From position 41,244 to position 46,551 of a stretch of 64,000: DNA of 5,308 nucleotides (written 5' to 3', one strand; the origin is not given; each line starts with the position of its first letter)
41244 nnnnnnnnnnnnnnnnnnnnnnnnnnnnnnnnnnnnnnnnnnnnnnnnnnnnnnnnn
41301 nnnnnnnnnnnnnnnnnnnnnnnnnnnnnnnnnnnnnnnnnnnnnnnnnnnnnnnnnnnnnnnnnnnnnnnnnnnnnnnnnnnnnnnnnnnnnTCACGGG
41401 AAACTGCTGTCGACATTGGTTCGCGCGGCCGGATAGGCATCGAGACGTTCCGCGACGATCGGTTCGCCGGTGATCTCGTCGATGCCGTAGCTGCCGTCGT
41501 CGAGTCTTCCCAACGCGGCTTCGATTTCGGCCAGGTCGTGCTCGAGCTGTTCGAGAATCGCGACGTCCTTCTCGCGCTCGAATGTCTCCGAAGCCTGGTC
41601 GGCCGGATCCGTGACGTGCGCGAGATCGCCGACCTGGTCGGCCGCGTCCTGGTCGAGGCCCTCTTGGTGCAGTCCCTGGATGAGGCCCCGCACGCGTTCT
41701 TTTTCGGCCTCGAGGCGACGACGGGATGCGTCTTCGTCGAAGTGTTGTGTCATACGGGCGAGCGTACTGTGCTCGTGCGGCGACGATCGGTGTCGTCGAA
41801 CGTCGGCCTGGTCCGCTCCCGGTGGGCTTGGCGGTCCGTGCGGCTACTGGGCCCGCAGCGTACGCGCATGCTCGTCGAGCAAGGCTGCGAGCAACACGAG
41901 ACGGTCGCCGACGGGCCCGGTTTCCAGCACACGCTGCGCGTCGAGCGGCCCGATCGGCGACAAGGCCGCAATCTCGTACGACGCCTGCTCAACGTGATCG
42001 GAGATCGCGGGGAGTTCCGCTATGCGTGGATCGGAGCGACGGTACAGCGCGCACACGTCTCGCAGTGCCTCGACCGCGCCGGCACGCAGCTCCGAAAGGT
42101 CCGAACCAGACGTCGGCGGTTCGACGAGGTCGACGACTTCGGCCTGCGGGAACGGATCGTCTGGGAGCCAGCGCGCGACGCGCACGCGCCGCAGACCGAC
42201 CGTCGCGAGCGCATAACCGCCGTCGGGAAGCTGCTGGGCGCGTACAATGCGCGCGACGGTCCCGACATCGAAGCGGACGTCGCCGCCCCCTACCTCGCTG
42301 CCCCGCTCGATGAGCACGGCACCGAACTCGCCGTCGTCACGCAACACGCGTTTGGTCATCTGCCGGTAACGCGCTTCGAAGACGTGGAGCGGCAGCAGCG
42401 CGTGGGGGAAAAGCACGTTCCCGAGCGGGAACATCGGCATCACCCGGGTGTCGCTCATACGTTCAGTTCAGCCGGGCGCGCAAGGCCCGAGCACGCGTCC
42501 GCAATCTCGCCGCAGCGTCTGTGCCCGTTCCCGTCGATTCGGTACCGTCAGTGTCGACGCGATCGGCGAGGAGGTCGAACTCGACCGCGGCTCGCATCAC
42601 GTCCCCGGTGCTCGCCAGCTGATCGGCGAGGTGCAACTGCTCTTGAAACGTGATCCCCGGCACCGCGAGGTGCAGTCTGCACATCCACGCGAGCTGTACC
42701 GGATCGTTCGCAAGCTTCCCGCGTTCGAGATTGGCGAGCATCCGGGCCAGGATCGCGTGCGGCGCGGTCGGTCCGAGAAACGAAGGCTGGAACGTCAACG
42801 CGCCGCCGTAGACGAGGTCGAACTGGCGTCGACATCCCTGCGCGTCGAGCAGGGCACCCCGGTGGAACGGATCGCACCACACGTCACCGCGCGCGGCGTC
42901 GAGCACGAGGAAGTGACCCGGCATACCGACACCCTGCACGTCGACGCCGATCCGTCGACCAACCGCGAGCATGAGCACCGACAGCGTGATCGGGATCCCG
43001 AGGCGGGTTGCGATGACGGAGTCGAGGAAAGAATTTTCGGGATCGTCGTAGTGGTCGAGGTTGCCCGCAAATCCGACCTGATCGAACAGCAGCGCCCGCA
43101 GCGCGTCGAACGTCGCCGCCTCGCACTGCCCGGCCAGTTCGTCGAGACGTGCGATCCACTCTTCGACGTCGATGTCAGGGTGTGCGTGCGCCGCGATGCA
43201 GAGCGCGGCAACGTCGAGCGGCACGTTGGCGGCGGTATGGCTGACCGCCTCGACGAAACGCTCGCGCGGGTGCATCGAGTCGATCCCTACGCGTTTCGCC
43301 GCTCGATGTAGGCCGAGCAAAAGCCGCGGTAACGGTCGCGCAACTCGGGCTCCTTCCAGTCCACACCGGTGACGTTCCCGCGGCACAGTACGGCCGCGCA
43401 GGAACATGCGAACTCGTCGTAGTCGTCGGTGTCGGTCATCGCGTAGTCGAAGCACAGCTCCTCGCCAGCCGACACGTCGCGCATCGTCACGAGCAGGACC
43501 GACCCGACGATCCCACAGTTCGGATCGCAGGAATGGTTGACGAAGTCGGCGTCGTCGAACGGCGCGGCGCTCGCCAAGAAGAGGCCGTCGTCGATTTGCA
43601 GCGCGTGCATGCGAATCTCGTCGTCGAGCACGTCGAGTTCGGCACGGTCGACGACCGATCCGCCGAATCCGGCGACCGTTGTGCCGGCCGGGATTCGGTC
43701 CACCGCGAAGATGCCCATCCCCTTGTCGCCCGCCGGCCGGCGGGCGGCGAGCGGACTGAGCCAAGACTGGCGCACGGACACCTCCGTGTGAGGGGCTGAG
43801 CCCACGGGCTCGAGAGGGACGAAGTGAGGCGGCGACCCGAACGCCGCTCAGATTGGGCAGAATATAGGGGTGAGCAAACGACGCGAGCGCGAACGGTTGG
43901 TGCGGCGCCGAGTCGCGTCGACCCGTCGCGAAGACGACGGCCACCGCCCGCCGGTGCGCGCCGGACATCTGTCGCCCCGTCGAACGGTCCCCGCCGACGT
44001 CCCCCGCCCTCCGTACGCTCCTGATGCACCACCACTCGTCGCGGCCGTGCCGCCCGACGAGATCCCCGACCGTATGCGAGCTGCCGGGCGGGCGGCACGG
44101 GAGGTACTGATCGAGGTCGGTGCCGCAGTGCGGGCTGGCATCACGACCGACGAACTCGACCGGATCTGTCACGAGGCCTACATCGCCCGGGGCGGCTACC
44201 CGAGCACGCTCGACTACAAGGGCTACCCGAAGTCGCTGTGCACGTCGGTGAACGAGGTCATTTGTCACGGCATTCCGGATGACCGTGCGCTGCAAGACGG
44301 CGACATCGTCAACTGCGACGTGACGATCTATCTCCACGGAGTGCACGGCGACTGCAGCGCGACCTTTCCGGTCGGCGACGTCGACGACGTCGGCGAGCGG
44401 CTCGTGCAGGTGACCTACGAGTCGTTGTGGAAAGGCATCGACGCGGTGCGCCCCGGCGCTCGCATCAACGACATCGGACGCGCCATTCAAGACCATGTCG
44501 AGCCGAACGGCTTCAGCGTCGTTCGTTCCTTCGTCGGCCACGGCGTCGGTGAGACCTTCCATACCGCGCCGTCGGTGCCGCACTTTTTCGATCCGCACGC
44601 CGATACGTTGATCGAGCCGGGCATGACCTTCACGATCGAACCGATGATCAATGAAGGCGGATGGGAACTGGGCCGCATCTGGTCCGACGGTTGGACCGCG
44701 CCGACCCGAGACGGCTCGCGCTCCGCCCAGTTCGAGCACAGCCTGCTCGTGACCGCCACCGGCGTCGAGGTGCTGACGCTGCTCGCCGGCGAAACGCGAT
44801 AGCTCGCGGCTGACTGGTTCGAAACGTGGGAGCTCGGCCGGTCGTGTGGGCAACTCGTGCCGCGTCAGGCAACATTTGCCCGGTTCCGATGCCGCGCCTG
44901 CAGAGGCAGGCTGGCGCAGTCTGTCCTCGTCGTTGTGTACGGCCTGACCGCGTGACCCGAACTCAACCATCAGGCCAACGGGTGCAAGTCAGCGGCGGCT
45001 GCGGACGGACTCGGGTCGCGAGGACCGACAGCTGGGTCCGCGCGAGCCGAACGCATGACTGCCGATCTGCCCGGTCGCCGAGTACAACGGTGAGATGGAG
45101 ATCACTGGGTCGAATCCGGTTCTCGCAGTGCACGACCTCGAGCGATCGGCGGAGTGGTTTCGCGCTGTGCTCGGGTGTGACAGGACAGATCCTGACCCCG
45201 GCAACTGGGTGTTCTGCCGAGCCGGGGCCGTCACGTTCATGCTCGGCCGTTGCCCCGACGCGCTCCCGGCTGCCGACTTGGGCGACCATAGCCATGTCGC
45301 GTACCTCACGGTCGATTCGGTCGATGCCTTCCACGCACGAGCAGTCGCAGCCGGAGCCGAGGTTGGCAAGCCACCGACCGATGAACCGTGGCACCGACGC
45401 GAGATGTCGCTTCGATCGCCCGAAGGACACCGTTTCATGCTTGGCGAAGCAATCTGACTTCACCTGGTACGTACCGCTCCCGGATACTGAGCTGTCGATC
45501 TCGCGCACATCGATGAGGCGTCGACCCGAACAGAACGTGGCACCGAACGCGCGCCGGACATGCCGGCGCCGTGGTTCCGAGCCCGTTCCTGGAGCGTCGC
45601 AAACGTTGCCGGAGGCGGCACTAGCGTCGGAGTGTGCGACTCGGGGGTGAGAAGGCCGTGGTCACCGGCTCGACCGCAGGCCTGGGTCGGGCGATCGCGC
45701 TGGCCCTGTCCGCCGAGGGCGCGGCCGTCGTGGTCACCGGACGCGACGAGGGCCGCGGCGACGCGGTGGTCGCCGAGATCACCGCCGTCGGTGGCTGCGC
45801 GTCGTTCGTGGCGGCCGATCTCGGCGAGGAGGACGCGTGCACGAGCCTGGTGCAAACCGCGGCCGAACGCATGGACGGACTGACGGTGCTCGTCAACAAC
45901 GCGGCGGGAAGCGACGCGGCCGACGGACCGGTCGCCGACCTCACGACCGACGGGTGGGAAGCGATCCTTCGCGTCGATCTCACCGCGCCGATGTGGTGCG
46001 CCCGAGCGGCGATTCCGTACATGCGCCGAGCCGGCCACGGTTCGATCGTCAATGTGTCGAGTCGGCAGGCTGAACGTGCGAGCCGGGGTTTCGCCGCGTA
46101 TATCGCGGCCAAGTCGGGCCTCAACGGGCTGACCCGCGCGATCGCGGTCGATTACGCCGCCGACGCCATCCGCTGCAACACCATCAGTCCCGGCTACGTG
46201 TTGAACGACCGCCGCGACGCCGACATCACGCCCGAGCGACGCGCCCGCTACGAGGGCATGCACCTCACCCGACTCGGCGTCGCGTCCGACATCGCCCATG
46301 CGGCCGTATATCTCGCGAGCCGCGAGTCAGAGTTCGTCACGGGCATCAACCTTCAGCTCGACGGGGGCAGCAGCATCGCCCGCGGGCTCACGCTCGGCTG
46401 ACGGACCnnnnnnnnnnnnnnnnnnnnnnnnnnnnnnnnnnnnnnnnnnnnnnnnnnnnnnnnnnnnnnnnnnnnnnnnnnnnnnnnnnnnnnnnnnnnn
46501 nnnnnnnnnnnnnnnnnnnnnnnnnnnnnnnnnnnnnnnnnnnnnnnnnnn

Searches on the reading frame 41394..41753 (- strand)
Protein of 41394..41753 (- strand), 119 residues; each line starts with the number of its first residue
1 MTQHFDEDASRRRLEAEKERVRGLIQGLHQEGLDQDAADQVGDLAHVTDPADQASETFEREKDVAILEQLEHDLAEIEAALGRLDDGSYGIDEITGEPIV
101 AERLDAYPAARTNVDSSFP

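Call 36: search_protein_families(library=pfam, proteins=[window:41394-41753:-], max_evalue=0.001)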
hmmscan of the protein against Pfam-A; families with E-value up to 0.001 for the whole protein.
window:41394-41753:- (119 aa): 0 families

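Call 68: search_protein_families(library=pfam, proteins=[window:41394-41753:-], max_evalue=0.1)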
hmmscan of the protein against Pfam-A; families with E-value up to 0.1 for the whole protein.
window:41394-41753:- (119 aa): 1 family
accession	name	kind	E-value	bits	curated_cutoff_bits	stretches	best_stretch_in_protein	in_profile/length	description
PF25803.1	Spectrin_SYNE1_2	-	0.036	14.8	27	0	10-39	8-37/113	Nesprin-1, spectrin repeats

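Call 72: search_protein_families(library=ncbifam, proteins=[window:41394-41753:-], max_evalue=0.00001)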
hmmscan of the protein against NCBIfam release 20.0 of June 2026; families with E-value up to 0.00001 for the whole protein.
window:41394-41753:- (119 aa): 3 families
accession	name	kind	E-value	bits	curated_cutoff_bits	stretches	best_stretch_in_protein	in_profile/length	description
TIGR02890.1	bacill_yteA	subfamily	1.2e-24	87.2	134.4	1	10-115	6-112/159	regulatory protein, yteA family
NF033459.1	DksA_like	equivalog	4e-12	46.4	105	1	45-111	34-100/113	RNA polymerase-binding protein DksA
TIGR02420.1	dksA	equivalog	4.5e-10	39.9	115.5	1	37-116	28-107/110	RNA polymerase-binding protein DksA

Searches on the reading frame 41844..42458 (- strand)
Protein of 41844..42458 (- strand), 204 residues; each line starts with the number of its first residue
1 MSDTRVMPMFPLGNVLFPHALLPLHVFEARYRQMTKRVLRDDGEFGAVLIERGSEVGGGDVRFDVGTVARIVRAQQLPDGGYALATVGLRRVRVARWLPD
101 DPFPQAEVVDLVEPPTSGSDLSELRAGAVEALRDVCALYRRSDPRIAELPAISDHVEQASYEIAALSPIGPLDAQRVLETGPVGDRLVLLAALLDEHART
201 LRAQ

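Call 36: search_protein_families(library=pfam, proteins=[window:41844-42458:-], max_evalue=0.001)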
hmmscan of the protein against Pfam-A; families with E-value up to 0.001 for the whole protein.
window:41844-42458:- (204 aa): 1 family
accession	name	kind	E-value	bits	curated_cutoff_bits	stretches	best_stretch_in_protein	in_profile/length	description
PF02190.22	LON_substr_bdg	-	3.9e-34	118.8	28.7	1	7-195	2-199/200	ATP-dependent protease La (LON) substrate-binding domain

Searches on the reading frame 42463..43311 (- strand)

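Call 36: search_protein_families(library=pfam, proteins=[window:42463-43311:-], max_evalue=0.001)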
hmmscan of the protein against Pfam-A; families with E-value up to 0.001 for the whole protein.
window:42463-43311:- (282 aa): 1 family
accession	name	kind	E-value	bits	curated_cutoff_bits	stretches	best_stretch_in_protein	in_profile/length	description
PF13369.12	Transglut_core2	-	8.3e-39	133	23.5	1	60-192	11-154/155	Transglutaminase-like superfamily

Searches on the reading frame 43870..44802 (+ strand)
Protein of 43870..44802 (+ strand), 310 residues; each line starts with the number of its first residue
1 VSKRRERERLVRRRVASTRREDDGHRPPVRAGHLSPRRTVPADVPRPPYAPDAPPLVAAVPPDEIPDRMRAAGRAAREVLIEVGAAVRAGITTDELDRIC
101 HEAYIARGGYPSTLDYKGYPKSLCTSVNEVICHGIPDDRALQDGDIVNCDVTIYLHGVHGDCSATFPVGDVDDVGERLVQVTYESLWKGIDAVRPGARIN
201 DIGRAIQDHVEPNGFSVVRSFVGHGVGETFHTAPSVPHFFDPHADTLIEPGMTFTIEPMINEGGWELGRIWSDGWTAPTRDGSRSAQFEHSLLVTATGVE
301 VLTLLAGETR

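Call 36: search_protein_families(library=pfam, proteins=[window:43870-44802:+], max_evalue=0.001)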
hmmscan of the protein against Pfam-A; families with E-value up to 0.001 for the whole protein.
window:43870-44802:+ (310 aa): 1 family
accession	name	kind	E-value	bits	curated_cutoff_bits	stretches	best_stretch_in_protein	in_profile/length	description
PF00557.29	Peptidase_M24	-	4.5e-54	183.8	23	1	68-296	2-208/208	Metallopeptidase family M24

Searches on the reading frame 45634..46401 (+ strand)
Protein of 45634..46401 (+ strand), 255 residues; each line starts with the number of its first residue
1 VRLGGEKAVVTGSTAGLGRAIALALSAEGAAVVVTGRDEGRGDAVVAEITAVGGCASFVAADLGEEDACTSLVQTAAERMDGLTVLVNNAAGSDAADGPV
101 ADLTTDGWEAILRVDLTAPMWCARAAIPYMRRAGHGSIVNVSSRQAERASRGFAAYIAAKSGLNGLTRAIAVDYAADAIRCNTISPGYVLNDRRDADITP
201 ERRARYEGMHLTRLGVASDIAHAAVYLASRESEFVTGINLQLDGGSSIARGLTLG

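Call 52: search_protein_families(library=pfam, proteins=[window:45634-46401:+], max_evalue=0.00001)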
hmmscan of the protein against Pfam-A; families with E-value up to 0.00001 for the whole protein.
window:45634-46401:+ (255 aa): 4 families
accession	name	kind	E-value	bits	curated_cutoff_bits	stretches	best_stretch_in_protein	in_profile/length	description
PF13561.12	adh_short_C2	-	7.6e-54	183.2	27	1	15-246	6-235/236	Enoyl-(Acyl carrier protein) reductase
PF00106.31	adh_short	-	1.4e-48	165.4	26.6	1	7-192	2-185/195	short chain dehydrogenase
PF23441.1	SDR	-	5e-11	42.9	27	1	8-196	10-201/258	SDR-like rossmann domain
PF08659.16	KR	-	1.5e-09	38.5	22.6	1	9-168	4-161/180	KR domain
